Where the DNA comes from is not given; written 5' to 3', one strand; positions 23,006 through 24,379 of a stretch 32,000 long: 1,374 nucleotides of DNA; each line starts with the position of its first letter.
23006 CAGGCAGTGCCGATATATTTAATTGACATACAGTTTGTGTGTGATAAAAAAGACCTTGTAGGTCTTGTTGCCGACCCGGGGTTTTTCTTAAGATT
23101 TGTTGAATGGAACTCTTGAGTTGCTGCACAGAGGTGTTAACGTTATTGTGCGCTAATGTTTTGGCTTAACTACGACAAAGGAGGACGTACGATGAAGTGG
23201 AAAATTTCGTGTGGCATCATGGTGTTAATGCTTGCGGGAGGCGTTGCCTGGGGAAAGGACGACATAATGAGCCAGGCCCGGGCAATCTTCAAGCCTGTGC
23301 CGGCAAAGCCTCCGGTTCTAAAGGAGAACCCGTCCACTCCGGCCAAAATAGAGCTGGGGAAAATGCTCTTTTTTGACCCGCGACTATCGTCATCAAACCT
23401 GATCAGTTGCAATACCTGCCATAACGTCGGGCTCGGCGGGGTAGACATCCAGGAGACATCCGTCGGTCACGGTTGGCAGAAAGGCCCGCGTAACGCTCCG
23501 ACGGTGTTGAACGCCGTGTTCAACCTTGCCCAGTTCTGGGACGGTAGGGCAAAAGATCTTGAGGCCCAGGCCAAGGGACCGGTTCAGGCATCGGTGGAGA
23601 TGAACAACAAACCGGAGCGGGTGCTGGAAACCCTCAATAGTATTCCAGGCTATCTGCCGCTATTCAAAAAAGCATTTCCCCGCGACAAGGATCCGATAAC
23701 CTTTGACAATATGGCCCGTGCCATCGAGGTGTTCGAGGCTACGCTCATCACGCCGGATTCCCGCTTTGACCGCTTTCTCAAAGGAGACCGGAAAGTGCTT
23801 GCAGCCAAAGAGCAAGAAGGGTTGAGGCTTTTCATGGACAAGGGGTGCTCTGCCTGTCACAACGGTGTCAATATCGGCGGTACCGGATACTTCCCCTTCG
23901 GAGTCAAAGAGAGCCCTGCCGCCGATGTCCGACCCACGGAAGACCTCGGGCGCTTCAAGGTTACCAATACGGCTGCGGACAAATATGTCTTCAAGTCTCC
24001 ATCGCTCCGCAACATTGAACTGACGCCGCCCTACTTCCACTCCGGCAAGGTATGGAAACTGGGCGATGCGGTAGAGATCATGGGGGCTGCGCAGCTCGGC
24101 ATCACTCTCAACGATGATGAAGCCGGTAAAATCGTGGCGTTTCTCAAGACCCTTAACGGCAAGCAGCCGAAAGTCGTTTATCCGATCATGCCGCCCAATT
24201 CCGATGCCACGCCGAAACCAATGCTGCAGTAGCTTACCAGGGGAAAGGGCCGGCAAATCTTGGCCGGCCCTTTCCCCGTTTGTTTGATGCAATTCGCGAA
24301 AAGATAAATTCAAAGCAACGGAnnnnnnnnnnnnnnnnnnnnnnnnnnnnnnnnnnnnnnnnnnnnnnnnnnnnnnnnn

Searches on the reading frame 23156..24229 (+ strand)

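Call 6: search_protein_families(library=pfam, proteins=[window:23156-24229:+], max_evalue=0.001)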
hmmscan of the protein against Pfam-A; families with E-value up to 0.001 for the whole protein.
window:23156-24229:+ (358 aa): 2 families
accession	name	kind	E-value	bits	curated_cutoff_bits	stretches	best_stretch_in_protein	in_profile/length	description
PF03150.19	CCP_MauG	-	1.8e-59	201.1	25.6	1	62-212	1-148/149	Di-haem cytochrome c peroxidase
PF00034.26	Cytochrom_C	-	2.1e-08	35.8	21.3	1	221-333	3-89/90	Cytochrome c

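Call 77: search_protein_families(library=ncbifam, proteins=[window:23156-24229:+], max_evalue=0.01)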
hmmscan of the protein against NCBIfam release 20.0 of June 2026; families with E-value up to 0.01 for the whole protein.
window:23156-24229:+ (358 aa): 3 families
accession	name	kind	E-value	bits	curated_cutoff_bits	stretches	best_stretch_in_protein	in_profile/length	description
TIGR04039.1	MXAN_0977_Heme2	hypoth_equivalog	3e-53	181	362.85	1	56-311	3-277/336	MbnH family di-heme enzyme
TIGR03791.1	TTQ_mauG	equivalog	7.5e-53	179.6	443.85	1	61-344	2-289/291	tryptophan tryptophylquinone biosynthesis enzyme MauG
TIGR03981.2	SAM_quin_mod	hypoth_equivalog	2e-30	106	340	2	177-307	223-356/411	His-Xaa-Ser system-associated MauG-like protein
